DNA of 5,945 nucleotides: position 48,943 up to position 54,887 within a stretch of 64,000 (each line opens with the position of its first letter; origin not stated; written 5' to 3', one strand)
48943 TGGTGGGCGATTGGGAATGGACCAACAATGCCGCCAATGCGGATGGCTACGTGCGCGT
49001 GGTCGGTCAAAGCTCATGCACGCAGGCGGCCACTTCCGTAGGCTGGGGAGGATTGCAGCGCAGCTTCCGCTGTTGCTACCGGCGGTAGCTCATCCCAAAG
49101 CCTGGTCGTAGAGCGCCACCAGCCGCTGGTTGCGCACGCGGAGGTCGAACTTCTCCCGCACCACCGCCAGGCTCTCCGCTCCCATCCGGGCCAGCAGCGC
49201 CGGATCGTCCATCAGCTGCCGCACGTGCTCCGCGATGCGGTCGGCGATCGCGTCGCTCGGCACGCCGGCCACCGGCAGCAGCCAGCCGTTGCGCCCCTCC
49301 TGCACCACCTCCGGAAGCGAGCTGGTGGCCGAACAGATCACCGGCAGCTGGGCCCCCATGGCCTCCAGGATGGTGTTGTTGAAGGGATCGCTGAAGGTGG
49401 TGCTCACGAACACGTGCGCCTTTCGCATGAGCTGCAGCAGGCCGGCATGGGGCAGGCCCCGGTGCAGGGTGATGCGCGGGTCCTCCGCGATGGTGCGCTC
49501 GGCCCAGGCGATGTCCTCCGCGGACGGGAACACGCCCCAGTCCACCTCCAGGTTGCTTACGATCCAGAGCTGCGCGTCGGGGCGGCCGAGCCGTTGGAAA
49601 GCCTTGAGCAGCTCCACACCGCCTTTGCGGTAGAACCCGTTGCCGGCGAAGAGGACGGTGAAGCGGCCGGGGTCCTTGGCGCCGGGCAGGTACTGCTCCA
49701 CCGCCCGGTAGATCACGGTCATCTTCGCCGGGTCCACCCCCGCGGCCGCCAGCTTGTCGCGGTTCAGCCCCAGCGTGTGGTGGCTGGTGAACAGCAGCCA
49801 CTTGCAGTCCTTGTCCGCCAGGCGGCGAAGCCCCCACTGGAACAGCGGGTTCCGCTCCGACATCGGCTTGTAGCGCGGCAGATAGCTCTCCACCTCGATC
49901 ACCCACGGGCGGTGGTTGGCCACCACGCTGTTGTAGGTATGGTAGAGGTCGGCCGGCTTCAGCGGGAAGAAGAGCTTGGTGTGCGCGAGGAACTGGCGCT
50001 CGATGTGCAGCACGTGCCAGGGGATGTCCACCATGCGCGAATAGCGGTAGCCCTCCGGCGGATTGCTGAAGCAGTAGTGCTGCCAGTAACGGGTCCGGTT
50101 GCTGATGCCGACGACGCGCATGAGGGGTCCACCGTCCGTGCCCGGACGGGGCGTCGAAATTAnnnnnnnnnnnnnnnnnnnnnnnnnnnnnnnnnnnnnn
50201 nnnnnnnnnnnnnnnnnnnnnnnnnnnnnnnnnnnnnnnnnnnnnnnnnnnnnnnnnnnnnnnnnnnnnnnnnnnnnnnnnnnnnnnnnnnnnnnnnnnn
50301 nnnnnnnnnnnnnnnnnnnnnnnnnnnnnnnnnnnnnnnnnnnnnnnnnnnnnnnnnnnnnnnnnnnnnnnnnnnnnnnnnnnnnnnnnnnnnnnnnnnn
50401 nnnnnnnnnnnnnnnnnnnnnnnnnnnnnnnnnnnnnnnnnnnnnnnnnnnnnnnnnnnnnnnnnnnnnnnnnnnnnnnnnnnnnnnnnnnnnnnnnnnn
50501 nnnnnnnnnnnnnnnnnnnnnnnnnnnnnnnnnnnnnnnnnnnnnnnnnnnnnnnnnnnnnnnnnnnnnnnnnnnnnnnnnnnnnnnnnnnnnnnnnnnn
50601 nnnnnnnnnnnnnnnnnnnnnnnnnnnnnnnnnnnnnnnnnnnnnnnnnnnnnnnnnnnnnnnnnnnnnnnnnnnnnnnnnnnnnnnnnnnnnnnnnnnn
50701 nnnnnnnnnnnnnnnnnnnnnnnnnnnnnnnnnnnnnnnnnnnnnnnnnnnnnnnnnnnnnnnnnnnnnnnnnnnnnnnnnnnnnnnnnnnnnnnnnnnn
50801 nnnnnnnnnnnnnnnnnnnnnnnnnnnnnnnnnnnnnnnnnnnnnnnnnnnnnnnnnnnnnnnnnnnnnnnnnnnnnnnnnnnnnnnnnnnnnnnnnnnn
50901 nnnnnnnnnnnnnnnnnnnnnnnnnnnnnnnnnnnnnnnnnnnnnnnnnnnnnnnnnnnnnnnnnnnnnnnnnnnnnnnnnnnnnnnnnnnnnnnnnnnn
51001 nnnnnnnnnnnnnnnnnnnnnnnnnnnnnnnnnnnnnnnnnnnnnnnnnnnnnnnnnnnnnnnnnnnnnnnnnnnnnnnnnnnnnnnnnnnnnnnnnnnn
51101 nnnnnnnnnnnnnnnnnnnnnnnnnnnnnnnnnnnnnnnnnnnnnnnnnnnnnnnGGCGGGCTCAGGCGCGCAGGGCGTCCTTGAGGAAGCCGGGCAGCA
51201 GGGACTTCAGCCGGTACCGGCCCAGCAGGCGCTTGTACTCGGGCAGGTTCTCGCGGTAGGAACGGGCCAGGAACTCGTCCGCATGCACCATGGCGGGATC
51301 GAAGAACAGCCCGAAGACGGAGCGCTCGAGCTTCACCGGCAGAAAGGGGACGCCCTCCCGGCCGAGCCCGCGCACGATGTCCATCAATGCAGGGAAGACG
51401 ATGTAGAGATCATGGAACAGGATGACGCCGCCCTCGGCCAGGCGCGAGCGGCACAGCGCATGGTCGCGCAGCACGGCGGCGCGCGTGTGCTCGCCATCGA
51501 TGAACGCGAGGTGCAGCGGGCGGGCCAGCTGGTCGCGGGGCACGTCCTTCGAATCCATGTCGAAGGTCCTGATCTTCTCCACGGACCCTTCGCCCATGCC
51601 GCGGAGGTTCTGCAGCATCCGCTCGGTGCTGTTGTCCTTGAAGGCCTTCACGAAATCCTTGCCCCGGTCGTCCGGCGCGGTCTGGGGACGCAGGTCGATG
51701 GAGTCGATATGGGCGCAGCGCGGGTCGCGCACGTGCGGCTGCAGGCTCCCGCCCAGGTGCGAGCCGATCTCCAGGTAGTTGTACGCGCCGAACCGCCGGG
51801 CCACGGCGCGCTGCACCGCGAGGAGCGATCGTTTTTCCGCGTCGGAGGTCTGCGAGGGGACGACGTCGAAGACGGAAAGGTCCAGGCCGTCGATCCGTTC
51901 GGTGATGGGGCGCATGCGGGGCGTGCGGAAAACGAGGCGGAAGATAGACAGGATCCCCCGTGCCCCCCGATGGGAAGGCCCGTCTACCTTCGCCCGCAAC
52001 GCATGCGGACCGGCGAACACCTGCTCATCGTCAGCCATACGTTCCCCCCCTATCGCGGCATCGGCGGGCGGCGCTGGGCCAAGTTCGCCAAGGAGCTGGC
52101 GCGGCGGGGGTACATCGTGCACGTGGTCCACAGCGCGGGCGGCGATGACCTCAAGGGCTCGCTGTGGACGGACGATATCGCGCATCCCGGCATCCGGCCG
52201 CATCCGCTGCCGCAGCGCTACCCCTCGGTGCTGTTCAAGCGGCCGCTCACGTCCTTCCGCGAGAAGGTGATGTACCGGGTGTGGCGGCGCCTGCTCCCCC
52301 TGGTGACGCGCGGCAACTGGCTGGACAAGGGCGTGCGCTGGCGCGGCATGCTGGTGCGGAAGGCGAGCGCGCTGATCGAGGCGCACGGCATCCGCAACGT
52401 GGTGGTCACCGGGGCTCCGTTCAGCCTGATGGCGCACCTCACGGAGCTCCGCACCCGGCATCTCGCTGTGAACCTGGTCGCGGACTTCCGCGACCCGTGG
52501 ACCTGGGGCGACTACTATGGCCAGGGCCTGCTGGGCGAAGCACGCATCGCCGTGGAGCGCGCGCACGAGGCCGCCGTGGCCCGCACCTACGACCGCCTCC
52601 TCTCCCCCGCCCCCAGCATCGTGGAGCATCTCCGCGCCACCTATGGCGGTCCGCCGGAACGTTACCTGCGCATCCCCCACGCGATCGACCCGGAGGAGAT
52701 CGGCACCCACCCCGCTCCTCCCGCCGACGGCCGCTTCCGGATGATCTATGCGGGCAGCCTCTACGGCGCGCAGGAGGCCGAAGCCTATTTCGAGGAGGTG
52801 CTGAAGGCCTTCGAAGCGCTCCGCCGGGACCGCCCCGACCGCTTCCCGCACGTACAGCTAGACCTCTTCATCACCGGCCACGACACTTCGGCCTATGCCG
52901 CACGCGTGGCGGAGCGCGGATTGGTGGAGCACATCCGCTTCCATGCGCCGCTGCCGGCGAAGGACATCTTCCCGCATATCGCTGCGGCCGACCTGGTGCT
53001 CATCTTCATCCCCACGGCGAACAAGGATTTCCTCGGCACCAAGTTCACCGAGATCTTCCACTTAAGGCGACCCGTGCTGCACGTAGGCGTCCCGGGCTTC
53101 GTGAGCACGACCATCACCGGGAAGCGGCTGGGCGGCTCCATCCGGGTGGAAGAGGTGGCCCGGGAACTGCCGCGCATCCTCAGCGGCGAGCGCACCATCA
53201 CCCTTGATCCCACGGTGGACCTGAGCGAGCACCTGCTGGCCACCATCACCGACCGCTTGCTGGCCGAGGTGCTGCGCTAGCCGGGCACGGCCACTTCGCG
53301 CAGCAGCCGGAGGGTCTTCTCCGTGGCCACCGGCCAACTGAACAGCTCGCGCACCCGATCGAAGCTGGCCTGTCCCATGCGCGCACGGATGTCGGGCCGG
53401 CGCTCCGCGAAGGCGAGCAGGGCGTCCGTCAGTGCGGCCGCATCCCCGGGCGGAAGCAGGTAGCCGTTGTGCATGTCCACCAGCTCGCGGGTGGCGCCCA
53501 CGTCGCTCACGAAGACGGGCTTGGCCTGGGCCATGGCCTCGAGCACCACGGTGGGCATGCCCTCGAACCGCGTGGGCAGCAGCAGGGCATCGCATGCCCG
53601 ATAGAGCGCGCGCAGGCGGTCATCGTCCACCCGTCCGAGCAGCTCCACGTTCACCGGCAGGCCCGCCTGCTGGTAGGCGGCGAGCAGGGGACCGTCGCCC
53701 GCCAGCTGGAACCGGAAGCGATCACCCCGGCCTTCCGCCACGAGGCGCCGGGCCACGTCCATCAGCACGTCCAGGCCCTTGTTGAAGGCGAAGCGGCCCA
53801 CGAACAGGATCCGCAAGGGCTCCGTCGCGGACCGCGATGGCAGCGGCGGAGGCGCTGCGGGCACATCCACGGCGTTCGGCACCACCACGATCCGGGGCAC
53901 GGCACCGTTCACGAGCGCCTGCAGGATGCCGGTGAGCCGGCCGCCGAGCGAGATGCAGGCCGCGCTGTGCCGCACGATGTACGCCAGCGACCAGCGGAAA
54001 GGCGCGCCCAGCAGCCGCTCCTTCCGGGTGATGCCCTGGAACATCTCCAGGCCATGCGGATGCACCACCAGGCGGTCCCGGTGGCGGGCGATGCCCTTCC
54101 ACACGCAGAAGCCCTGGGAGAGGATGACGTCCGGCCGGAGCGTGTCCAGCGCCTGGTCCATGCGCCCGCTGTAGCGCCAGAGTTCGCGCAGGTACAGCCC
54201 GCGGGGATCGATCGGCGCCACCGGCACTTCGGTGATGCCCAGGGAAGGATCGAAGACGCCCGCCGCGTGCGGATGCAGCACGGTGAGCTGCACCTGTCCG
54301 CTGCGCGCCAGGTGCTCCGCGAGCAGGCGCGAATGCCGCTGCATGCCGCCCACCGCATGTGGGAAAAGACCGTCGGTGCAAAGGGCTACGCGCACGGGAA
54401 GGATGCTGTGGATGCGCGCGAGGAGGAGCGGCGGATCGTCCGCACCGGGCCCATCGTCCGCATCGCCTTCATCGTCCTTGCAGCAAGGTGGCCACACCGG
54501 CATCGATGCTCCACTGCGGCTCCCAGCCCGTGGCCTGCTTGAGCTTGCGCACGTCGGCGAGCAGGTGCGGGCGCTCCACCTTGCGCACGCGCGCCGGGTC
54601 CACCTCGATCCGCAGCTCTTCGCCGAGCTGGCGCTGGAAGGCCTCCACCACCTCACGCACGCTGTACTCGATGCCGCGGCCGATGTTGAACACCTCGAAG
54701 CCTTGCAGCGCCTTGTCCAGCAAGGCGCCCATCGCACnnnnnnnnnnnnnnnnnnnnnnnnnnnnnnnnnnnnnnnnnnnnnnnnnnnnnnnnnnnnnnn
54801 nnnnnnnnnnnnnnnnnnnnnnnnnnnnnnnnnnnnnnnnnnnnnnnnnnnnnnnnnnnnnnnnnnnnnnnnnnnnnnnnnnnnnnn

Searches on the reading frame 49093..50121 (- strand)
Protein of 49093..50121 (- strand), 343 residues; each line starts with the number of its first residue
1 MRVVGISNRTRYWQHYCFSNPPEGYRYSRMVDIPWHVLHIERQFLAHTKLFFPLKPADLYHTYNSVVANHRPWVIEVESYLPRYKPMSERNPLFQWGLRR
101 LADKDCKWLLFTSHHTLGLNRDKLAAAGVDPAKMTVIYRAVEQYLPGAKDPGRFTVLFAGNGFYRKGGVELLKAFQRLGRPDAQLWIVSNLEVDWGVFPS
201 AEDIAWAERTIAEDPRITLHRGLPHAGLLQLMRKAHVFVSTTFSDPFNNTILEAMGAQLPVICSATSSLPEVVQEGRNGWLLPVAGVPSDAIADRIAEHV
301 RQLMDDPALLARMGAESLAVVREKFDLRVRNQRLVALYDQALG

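Call 22: search_protein_families(library=pfam, proteins=[window:49093-50121:-], max_evalue=0.001)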
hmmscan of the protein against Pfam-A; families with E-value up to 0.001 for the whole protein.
window:49093-50121:- (343 aa): 4 families
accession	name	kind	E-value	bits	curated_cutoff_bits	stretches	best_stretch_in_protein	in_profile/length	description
PF13692.12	Glyco_trans_1_4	-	9.3e-18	65.3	27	1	154-304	2-140/142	Glycosyl transferases group 1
PF00534.26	Glycos_transf_1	-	4.5e-17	62.6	26.4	1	149-315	11-167/172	Glycosyl transferases group 1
PF13524.12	Glyco_trans_1_2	-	1.3e-07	32.1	25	1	181-335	13-143/144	Glycosyl transferase-like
PF20706.3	GT4-conflict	-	3.2e-05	23.5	26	1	227-308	274-359/385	Family 4 Glycosyltransferase in conflict systems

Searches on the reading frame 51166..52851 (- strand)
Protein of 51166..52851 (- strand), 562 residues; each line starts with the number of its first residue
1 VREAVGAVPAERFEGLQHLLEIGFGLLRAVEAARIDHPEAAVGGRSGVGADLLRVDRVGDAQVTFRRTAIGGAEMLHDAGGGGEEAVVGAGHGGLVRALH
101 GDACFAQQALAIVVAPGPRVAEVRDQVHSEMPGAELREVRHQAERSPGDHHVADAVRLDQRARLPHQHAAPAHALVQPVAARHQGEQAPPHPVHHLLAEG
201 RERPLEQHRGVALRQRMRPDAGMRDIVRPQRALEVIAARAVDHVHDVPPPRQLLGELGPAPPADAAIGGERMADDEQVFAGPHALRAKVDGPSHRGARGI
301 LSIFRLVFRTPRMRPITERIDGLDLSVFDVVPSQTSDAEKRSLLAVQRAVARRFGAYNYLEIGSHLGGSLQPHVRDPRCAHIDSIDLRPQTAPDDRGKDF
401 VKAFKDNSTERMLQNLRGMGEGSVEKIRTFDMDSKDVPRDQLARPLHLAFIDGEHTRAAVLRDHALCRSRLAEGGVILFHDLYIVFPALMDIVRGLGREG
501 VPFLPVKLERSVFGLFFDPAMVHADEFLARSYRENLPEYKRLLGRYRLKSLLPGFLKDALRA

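Call 22: search_protein_families(library=pfam, proteins=[window:51166-52851:-], max_evalue=0.001)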
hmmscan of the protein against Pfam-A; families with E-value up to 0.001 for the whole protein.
window:51166-52851:- (562 aa): 1 family
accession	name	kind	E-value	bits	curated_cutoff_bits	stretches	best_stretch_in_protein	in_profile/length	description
PF13578.12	Methyltransf_24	-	2.4e-12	48.1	26.3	1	360-481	1-104/105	Methyltransferase domain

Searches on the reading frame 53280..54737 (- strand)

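Call 22: search_protein_families(library=pfam, proteins=[window:53280-54737:-], max_evalue=0.001)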
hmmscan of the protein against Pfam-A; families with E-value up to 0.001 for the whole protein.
window:53280-54737:- (486 aa): 6 families
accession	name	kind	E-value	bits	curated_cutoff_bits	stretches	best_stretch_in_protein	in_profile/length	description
PF13692.12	Glyco_trans_1_4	-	1.6e-31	110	27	1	309-443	3-139/142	Glycosyl transferases group 1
PF00534.26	Glycos_transf_1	-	1.5e-29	103.2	26.4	1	303-458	11-169/172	Glycosyl transferases group 1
PF13439.12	Glyco_transf_4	-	1.2e-14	55.1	28.5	1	129-292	1-168/170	Glycosyltransferase Family 4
PF13579.12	Glyco_trans_4_4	-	1.5e-10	42.1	29.7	1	130-288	1-157/158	Glycosyl transferase 4-like domain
PF20706.3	GT4-conflict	-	1.1e-08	34.9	26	1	254-413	143-313/385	Family 4 Glycosyltransferase in conflict systems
PF13524.12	Glyco_trans_1_2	-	1.3e-05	25.6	25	1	339-468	13-135/144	Glycosyl transferase-like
